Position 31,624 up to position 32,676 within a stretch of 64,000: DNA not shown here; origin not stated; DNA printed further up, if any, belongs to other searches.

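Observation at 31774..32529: Tia/Hek-like outer-membrane invasin/adhesin in the selC island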

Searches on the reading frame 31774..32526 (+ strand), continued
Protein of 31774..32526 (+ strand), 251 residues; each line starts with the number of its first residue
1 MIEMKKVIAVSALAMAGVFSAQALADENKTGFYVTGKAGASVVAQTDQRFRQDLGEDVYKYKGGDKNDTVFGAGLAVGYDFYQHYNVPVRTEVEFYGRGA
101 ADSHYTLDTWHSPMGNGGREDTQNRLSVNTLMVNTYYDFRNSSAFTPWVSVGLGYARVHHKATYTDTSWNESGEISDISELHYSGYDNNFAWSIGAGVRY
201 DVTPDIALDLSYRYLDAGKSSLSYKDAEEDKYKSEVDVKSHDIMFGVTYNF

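Call 41: predict_structure(alignment_id=A1)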
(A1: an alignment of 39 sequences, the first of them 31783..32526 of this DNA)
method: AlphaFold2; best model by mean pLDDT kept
length: 248 residues; sequences in the alignment: 39
mean_pLDDT: 89.5   pTM: 0.81
mean pLDDT of the five models: 89.5, 89.4, 89.0, 88.1, 84.9
residues with pLDDT >= 90: 194; 70-90: 29; 50-70: 2; < 50: 23
segments of 3 or more residues with pLDDT < 50: 1-23
pLDDT, mean of each block of 10 residues (from residue 1): 37 40 67 98 95 92 97 95 94 98 91 91 98 94 97 98 92 92 98 96 96 97 92 98 96
secondary structure, 60 per line:
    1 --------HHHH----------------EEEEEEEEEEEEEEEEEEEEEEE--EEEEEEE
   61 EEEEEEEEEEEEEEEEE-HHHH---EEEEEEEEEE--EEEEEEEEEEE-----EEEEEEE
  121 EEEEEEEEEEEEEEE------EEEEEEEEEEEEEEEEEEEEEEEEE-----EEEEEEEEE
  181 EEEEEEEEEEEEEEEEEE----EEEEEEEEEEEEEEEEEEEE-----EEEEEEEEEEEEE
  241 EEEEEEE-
elements in order: H9-12 E29-51 E54-77 H79-82 E86-95 E98-108 E114-135 E142-166 E172-198 E203-222 E228-247
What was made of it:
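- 31783..31848 (+): Sec signal peptide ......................, with predicted cleavage after the ALA motif. The mature protein is 226 aa, 25.5 kDa, pI 4.9. AF2 pLDDT is below 50 for residues 1-23 (call 41).
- On Tia (ETEC toxigenic invasion locus A outer-membrane protein): AF2 model shows 8 strands with pLDDT 89.5 (call 41).
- The AF2 model has pLDDT 89.5 and pTM 0.81 with eight long strands (call 41).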

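Call 43: fold_search(model_id=the predicted structure, library=pdb)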
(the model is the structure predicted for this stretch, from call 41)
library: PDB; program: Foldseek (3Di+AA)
matches with E <= 10: 1034; with E <= 0.001: 109
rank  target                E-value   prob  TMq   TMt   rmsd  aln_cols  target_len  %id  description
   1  9a2m_MODEL_1_A        7.9e-10  1.00  0.49  0.36  15.4       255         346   18  Model of E. coli OmpA by in-cell photo-crosslinking MS and deep learning (released 2023-02-24)
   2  9nh2_A                1.0e-09  1.00  0.58  0.63   7.2       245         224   16  In situ cryo-EM structure of porin III of the Legionella Dot/Icm T4SS machine (released 2025-09-17)
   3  1p4t                  3.2e-09  1.00  0.50  0.78   9.3       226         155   18  Crystal structure of Neisserial surface protein A (NspA) (released 2003-07-22)
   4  9fzd_A                8.9e-09  1.00  0.49  0.68   9.2       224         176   16  Structure of OmpA-long in complex with nanobody Nb39 (released 2024-07-17)
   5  9fzc_A                1.9e-08  1.00  0.50  0.72   8.2       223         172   17  Structure of OmpA-short in complex with nanobody Nb01 (released 2024-07-17)
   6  3pgs_A                7.1e-08  1.00  0.20  0.13  20.8       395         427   10  Phe3Gly mutant of EcFadL (released 2011-05-25)
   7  3dwn_A                7.5e-08  1.00  0.22  0.14  22.0       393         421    9  Crystal structure of the long-chain fatty acid transporter FadL mutant A77E/S100R (released 2008-12-16)
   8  2r88_A                7.5e-08  1.00  0.21  0.17  18.0       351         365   12  Crystal structure of the long-chain fatty acid transporter FadL mutant delta S3 kink (released 2008-09-23)
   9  2r8a_A                9.4e-08  1.00  0.22  0.17  21.9       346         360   10  Crystal structure of the long-chain fatty acid transporter FadL mutant delta N8 (released 2008-09-23)
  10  3pgs_B                1.1e-07  1.00  0.21  0.14  20.1       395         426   10  Phe3Gly mutant of EcFadL (released 2011-05-25)
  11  2r4n_A                1.4e-07  1.00  0.21  0.15  21.0       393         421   10  Crystal structure of the long-chain fatty acid transporter FadL mutant N33A (released 2008-09-16)
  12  2r89_A                1.5e-07  1.00  0.24  0.19  25.2       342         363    9  Crystal structure of the long-chain fatty acid transporter FadL mutant delta N3 (released 2008-09-23)
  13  2r4p_A                1.6e-07  1.00  0.20  0.14  20.8       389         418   10  Crystal structure of the long-chain fatty acid transporter FadL mutant G212E (released 2008-09-16)
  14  1t16_A                2.9e-07  1.00  0.21  0.14  21.0       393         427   10  Crystal structure of the bacterial fatty acid transporter FadL from Escherichia coli (released 2004-06-15)
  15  2r4l_C                3.4e-07  1.00  0.22  0.15  22.0       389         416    8  Crystal structure of the long-chain fatty acid transporter FadL mutant P34A (released 2008-09-16)
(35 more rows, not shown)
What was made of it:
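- On Tia (ETEC toxigenic invasion locus A outer-membrane protein): Foldseek matches NspA, OmpA-TM, OmpX and Ail (call 43).
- The nearest solved folds are 8-stranded OM barrels: NspA, OmpA TM domain, OmpW/OprG, OmpX and the heparin-binding invasin Ail (call 43).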

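Call 55: find_encoding_contigs(protein=P0185, flank=1500, max_places=2)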
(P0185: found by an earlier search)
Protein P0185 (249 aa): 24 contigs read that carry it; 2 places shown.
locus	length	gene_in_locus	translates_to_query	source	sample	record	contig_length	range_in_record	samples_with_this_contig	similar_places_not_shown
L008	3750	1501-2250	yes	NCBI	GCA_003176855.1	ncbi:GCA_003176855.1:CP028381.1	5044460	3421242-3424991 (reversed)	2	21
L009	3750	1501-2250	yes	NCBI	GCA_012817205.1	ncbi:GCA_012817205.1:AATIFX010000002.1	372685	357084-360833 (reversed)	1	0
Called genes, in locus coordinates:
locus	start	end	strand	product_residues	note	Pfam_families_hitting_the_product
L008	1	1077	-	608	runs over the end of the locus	PF00989:PAS, PF13188:PAS_8 (faint), PF08448:PAS_4, PF13426:PAS_9, PF00512:HisKA, PF02518:HATPase_c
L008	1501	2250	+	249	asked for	PF13505:OMP_b-brl, PF01389:OmpA_membrane (weak), PF02462:Opacity (weak)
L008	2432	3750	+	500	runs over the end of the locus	PF00884:Sulfatase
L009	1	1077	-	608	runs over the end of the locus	PF00989:PAS, PF13188:PAS_8 (faint), PF08448:PAS_4, PF13426:PAS_9, PF00512:HisKA, PF02518:HATPase_c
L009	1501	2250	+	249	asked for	PF13505:OMP_b-brl, PF01389:OmpA_membrane (weak), PF02462:Opacity (weak)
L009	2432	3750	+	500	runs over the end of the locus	PF00884:Sulfatase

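Call 56: find_encoding_contigs(protein=P0213, flank=1500, max_places=2)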
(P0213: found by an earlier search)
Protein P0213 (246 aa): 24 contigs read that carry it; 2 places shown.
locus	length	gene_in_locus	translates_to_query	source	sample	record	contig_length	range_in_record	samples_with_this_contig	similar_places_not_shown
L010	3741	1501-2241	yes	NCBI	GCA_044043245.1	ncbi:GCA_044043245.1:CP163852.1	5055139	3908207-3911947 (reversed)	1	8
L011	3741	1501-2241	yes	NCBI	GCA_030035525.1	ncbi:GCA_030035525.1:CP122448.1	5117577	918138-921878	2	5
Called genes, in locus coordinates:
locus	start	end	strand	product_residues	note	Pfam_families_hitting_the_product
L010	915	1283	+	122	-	-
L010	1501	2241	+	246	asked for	PF13505:OMP_b-brl, PF01389:OmpA_membrane (weak), PF02462:Opacity (faint), PF01617:Surface_Ag_2 (weak)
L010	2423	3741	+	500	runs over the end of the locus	PF00884:Sulfatase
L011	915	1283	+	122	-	-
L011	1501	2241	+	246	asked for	PF13505:OMP_b-brl, PF01389:OmpA_membrane (weak), PF02462:Opacity (faint), PF01617:Surface_Ag_2 (weak)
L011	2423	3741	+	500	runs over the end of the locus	PF00884:Sulfatase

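Call 57: find_encoding_contigs(protein=P0157, flank=1500, max_places=2)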
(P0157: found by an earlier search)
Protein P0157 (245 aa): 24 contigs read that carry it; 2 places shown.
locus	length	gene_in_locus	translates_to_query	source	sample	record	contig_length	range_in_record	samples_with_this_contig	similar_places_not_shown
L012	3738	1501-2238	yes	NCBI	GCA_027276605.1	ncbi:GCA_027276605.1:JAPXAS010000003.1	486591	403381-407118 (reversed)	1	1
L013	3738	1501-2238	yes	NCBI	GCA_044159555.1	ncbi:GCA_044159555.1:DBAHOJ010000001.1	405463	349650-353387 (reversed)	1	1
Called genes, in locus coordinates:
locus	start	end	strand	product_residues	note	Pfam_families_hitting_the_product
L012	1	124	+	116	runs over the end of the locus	PF05717:TnpB_IS66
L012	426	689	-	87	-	-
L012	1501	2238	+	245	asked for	PF13505:OMP_b-brl, PF02462:Opacity (faint), PF03922:OmpW (weak)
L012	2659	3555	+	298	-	PF13280:WYL, PF25583:WCX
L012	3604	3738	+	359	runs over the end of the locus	-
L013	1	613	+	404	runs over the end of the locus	PF01527:HTH_Tnp_1, PF13276:HTH_21, PF00665:rve, PF13683:rve_3, PF13333:rve_2 (weak)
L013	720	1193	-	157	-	PF22470:Histone_HNS_N, PF00816:Histone_HNS (weak)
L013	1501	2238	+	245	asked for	PF13505:OMP_b-brl, PF02462:Opacity (faint), PF03922:OmpW (weak)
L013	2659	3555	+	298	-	PF13280:WYL, PF25583:WCX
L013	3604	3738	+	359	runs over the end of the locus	-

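Call 58: find_encoding_contigs(protein=P0241, flank=1500, max_places=2)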
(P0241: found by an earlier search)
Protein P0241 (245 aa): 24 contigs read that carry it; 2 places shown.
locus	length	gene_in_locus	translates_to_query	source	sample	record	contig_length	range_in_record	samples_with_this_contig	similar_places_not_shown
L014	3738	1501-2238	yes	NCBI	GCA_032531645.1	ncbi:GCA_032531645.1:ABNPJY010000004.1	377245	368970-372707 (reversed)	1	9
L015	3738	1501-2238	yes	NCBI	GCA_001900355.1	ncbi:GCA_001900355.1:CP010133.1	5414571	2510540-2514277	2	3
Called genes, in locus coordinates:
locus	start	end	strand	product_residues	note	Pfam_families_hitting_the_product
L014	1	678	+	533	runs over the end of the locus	PF13007:LZ_Tnp_IS66, PF13005:zf-IS66, PF03050:DDE_Tnp_IS66, PF13817:DDE_Tnp_IS66_C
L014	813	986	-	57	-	-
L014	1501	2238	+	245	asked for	PF13505:OMP_b-brl, PF01389:OmpA_membrane (weak), PF02462:Opacity (weak)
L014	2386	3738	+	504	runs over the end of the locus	PF00884:Sulfatase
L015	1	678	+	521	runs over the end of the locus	PF13007:LZ_Tnp_IS66, PF13005:zf-IS66, PF03050:DDE_Tnp_IS66, PF13817:DDE_Tnp_IS66_C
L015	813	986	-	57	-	-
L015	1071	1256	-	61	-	PF13817:DDE_Tnp_IS66_C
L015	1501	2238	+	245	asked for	PF13505:OMP_b-brl, PF01389:OmpA_membrane (weak), PF02462:Opacity (weak)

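Call 59: find_encoding_contigs(protein=P0074, flank=1500, max_places=2)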
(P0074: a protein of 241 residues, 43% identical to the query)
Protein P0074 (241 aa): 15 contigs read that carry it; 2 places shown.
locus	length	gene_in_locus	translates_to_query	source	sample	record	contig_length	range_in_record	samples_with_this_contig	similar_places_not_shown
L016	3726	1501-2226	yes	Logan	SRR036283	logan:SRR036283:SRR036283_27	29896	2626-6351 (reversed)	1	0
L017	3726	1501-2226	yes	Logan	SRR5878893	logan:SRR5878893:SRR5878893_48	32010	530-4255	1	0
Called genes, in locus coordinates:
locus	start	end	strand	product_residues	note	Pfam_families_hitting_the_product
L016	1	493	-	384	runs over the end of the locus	PF01053:Cys_Met_Meta_PP, PF00155:Aminotran_1_2, PF00266:Aminotran_5 (weak)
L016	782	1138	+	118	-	PF01340:MetJ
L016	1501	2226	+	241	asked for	PF13505:OMP_b-brl, PF03922:OmpW (weak), PF02462:Opacity (faint)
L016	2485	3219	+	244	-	PF13505:OMP_b-brl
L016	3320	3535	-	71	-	PF01197:Ribosomal_L31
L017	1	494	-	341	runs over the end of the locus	?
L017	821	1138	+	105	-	PF01340:MetJ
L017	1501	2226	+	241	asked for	PF13505:OMP_b-brl, PF03922:OmpW (weak), PF02462:Opacity (faint)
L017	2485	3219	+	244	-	PF13505:OMP_b-brl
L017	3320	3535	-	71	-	PF01197:Ribosomal_L31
